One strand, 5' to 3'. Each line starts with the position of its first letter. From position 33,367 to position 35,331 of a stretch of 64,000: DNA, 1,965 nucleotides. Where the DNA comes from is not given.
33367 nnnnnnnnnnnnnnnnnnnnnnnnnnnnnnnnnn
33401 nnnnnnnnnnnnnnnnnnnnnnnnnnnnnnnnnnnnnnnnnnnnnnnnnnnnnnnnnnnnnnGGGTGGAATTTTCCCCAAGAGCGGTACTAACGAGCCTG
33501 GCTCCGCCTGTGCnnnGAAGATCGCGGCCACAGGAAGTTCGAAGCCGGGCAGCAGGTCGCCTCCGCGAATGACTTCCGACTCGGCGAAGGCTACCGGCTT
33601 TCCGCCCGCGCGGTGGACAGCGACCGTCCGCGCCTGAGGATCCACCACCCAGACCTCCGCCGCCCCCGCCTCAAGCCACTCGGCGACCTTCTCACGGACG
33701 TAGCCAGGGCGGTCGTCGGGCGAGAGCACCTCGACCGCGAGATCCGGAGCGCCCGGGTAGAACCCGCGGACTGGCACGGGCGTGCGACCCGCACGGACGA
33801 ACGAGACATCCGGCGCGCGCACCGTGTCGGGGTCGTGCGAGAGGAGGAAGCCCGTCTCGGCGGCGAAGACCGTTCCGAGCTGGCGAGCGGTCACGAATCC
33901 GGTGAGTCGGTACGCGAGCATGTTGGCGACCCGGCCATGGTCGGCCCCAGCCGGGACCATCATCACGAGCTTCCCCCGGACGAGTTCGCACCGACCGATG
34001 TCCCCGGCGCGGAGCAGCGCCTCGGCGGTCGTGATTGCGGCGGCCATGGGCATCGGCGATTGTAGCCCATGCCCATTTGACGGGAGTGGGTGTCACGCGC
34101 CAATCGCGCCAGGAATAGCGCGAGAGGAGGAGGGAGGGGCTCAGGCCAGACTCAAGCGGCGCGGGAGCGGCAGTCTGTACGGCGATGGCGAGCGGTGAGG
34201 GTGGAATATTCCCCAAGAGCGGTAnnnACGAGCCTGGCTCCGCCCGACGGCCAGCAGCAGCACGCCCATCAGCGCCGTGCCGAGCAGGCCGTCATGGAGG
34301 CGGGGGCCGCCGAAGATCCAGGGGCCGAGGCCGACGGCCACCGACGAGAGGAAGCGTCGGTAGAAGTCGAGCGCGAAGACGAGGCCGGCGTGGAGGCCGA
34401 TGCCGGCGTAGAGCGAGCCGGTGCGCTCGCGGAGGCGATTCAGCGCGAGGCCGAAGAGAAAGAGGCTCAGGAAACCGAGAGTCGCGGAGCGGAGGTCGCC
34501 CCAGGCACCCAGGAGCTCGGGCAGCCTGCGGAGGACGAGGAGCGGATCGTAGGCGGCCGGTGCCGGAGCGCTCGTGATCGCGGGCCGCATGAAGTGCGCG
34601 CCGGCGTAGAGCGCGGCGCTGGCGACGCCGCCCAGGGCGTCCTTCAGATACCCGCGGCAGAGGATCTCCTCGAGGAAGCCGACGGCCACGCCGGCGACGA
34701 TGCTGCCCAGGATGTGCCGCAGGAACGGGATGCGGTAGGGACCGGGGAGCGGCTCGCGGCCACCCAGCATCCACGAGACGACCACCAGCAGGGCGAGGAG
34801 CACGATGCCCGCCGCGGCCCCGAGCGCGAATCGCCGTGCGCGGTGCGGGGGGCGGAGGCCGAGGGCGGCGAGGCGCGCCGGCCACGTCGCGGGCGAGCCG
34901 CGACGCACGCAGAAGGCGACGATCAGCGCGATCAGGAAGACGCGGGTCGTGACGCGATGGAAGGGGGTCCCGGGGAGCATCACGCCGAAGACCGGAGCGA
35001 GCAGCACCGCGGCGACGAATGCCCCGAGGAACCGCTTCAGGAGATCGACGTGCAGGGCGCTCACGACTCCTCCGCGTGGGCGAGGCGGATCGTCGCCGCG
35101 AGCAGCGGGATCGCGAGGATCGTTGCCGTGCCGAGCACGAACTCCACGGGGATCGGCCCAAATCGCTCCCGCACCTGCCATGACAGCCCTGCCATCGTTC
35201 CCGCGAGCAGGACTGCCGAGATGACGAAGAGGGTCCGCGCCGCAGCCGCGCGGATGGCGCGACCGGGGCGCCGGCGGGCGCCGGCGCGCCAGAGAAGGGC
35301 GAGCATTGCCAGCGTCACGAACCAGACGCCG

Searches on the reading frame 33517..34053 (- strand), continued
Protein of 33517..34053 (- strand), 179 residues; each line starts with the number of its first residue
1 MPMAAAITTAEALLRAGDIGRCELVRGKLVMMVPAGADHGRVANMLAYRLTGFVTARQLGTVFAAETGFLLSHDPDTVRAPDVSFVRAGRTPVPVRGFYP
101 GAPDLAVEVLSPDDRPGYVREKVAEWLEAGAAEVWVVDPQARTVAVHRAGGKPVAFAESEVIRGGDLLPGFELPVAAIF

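Call 63: search_protein_families(library=pfam, proteins=[L079:3744-4262:+, L079:2997-3563:+, L066:4977-5660:+, L066:2541-3467:-], max_evalue=0.001)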
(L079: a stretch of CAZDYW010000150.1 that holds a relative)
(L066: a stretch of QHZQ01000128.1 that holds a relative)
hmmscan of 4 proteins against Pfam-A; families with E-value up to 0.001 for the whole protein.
L079:3744-4262:+ (173 aa): 1 family
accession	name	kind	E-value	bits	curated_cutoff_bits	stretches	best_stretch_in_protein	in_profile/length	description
PF19502.5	DUF6036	-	2.5e-06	27.8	23.6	1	38-171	10-117/164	Nucleotidyltransferase of unknown function (DUF6036)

L079:2997-3563:+ (189 aa): 0 families

L066:4977-5660:+ (228 aa): 1 family
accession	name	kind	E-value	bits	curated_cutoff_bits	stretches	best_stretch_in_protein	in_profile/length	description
PF01902.24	Diphthami_syn_2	-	2.9e-25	89.5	23.2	1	3-210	2-207/219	Diphthamide synthase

L066:2541-3467:- (308 aa): 1 family
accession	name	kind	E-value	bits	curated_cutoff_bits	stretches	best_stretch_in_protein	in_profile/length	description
PF03737.21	RraA-like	-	1.4e-23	84.3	24.5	1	97-246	19-150/152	Aldolase/RraA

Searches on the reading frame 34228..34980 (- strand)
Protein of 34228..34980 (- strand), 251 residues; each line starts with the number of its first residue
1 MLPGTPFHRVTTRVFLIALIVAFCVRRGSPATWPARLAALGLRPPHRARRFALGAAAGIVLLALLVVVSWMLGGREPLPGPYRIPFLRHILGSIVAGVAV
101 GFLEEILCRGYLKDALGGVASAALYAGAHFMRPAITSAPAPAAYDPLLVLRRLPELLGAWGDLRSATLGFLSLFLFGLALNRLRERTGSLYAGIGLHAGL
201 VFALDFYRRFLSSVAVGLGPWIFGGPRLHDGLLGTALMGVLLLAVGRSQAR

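Call 14: find_homologous_proteins(query=window:34228-34980:-, max_evalue=0.00001)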
Query seq(251 aa) (251 aa): 69 proteins with E <= 0.00001 among 8000 candidates.
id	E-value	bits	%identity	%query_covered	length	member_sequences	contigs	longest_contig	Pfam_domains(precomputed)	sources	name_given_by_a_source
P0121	1.9e-154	531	100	100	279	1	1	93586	PF02517.22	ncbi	-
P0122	5.4e-125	434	82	98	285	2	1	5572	PF02517.22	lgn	-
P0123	9.7e-124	430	83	99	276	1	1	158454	PF02517.22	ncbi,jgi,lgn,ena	-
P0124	2.0e-83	298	62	96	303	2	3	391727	PF02517.22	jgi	jgi:membrane protease YdiL (CAAX protease family)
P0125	8.8e-79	283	59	92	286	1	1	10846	PF02517.22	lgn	-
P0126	6.0e-78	280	57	92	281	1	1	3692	PF02517.22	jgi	jgi:membrane protease YdiL (CAAX protease family)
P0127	9.3e-78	280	61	94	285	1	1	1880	PF02517.22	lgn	-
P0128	2.4e-76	275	60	91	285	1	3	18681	PF02517.22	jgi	jgi:membrane protease YdiL (CAAX protease family)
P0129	3.5e-76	274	57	92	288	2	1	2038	PF02517.22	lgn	-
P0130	1.0e-75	273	58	92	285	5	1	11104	PF02517.22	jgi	-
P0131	1.1e-75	273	57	92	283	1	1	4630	PF02517.22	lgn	-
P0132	4.0e-75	271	58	92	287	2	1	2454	PF02517.22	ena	-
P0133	8.1e-75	270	56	92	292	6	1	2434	PF02517.22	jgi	jgi:membrane protease YdiL (CAAX protease family)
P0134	9.4e-75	270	58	90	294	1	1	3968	PF02517.22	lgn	-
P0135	2.4e-74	268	58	92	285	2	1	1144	PF02517.22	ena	-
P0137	6.5e-74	267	59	92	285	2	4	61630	PF02517.22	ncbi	ncbi:MAG: CPBP family glutamic-type intramembrane protease [Planctomycetota bacterium]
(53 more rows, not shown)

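Call 15: find_encoding_contigs(protein=P0123, flank=6000, max_places=3)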
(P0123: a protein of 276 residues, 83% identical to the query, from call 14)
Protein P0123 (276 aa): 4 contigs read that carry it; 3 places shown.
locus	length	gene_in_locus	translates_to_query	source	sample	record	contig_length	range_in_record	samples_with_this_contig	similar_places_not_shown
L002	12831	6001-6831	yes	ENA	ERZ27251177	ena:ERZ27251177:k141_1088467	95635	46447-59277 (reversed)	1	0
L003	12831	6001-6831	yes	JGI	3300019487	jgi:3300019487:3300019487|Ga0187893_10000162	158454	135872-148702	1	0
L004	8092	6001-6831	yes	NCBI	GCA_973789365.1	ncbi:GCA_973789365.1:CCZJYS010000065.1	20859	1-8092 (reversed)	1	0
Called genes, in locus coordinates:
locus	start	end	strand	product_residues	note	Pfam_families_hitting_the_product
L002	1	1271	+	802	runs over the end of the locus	PF13620:CarboxypepD_reg, PF13715:CarbopepD_reg_2 (faint), PF13620:CarboxypepD_reg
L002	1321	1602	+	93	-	PF14697:Fer4_21 (faint), PF12838:Fer4_7, PF13187:Fer4_9 (weak), PF12797:Fer4_2 (weak), PF00037:Fer4, PF12837:Fer4_6 (weak), PF13237:Fer4_10 (weak)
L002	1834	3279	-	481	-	PF13522:GATase_6, PF13537:GATase_7, PF00156:Pribosyltran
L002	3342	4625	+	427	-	PF04413:Glycos_transf_N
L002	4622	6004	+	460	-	-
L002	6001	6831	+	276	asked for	PF02517:Rce1-like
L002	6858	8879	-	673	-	PF00069:Pkinase, PF07714:PK_Tyr_Ser-Thr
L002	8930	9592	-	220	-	PF13620:CarboxypepD_reg (weak)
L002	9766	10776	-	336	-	-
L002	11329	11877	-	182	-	PF04542:Sigma70_r2, PF08281:Sigma70_r4_2, PF04545:Sigma70_r4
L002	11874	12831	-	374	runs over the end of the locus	PF02684:LpxB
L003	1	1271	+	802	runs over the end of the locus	PF13620:CarboxypepD_reg, PF13715:CarbopepD_reg_2 (faint), PF13620:CarboxypepD_reg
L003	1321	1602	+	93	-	PF14697:Fer4_21 (faint), PF12838:Fer4_7, PF13187:Fer4_9 (weak), PF12797:Fer4_2 (weak), PF00037:Fer4, PF12837:Fer4_6 (weak), PF13237:Fer4_10 (weak)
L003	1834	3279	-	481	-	PF13522:GATase_6, PF13537:GATase_7, PF00156:Pribosyltran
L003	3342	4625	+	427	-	PF04413:Glycos_transf_N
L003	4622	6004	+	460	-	-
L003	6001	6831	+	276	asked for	PF02517:Rce1-like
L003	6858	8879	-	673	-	PF00069:Pkinase, PF07714:PK_Tyr_Ser-Thr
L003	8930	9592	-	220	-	PF13620:CarboxypepD_reg (weak)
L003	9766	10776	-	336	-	-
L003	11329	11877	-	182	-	PF04542:Sigma70_r2, PF08281:Sigma70_r4_2, PF04545:Sigma70_r4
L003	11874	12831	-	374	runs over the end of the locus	PF02684:LpxB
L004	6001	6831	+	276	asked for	PF02517:Rce1-like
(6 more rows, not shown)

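Call 16: find_encoding_contigs(protein=P0122, flank=6000, max_places=3)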
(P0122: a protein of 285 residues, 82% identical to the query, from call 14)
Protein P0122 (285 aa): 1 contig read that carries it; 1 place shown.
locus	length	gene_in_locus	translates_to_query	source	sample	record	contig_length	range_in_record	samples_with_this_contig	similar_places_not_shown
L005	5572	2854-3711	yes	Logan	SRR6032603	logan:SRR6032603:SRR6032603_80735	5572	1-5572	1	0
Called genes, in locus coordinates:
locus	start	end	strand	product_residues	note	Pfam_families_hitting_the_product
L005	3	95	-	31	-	?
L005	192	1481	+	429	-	PF04413:Glycos_transf_N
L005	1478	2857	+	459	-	-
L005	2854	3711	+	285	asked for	PF02517:Rce1-like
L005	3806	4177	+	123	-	PF05685:Uma2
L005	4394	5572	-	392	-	?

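Call 17: find_encoding_contigs(protein=P0124, flank=6000, max_places=2)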
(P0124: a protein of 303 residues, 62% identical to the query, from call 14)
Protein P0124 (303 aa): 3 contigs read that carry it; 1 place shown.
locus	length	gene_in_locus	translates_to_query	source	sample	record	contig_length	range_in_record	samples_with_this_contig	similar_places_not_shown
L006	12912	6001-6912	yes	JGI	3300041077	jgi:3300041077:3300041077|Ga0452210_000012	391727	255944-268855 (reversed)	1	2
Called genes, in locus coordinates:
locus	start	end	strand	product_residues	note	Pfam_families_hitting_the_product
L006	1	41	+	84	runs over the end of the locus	PF13237:Fer4_10 (faint), PF12838:Fer4_7, PF13187:Fer4_9 (weak), PF00037:Fer4, PF12797:Fer4_2 (weak), PF12837:Fer4_6 (weak)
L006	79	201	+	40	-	-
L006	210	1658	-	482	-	-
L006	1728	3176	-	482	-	PF13522:GATase_6, PF13537:GATase_7, PF00156:Pribosyltran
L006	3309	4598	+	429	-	PF04413:Glycos_transf_N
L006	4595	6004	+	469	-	-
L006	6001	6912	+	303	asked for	PF02517:Rce1-like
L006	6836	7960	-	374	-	PF02684:LpxB, PF13439:Glyco_transf_4 (weak)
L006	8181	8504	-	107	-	-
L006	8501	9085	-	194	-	-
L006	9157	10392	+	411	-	-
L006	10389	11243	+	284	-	PF01882:DUF58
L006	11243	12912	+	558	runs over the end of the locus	-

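Call 74: find_encoding_contigs(protein=P0137, flank=5000, max_places=2)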
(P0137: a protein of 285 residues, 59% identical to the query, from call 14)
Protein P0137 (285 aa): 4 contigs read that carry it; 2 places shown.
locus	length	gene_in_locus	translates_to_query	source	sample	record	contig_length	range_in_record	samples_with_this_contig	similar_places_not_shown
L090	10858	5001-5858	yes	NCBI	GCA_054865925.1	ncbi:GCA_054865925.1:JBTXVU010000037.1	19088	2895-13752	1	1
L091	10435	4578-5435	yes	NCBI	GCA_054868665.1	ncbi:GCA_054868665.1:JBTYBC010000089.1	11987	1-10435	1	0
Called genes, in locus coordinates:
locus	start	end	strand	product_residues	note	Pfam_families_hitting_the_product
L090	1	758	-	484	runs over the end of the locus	-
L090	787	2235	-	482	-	PF13522:GATase_6, PF13537:GATase_7, PF00156:Pribosyltran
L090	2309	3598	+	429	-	PF04413:Glycos_transf_N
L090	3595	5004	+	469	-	-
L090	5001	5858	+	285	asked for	PF02517:Rce1-like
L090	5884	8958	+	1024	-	PF04542:Sigma70_r2, PF04545:Sigma70_r4, PF08281:Sigma70_r4_2, PF13620:CarboxypepD_reg (faint)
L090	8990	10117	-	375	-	PF02684:LpxB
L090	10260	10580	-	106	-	-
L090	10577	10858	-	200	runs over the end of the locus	-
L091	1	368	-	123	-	?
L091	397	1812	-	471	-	PF13522:GATase_6, PF13537:GATase_7, PF00156:Pribosyltran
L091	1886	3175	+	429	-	PF04413:Glycos_transf_N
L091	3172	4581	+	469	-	-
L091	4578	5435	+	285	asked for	PF02517:Rce1-like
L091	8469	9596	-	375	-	PF02684:LpxB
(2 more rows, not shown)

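Call 75: find_encoding_contigs(protein=P0125, flank=5000, max_places=2)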
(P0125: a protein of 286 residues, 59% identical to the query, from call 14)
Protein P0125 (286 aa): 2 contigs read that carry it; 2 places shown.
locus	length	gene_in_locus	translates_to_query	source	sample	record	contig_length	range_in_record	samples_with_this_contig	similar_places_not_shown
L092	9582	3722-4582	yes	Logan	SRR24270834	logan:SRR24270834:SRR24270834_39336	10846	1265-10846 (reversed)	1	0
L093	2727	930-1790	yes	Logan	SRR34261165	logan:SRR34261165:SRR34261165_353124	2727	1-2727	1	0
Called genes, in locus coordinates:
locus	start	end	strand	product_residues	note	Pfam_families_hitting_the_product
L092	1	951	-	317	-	?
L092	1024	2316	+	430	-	PF04413:Glycos_transf_N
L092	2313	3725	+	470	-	-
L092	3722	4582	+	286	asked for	PF02517:Rce1-like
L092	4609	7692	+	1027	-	PF04542:Sigma70_r2, PF04545:Sigma70_r4 (weak), PF08281:Sigma70_r4_2, PF13620:CarboxypepD_reg (faint)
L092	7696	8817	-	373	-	PF02684:LpxB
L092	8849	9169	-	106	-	-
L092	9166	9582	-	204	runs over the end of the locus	-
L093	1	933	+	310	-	?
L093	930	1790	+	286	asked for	PF02517:Rce1-like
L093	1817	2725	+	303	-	?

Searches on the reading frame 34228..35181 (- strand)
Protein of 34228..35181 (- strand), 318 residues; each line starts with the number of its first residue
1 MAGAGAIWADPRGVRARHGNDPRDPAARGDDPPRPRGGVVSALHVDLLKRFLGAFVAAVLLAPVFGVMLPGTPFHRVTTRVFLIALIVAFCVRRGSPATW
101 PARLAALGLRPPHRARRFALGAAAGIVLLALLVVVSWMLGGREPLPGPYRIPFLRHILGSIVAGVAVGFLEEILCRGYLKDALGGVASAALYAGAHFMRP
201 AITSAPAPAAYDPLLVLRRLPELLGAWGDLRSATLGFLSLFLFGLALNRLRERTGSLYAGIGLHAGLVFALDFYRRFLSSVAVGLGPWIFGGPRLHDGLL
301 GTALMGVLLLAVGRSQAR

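Call 6: search_protein_families(library=pfam, proteins=[window:34228-35181:-], max_evalue=0.01)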
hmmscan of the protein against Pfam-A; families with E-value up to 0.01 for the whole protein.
seq(318 aa): 1 family
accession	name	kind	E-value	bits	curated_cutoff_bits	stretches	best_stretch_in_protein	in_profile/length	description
PF02517.21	Rce1-like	-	1.5e-10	41.7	22.4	1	157-267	5-90/93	Type II CAAX prenyl endopeptidase Rce1-like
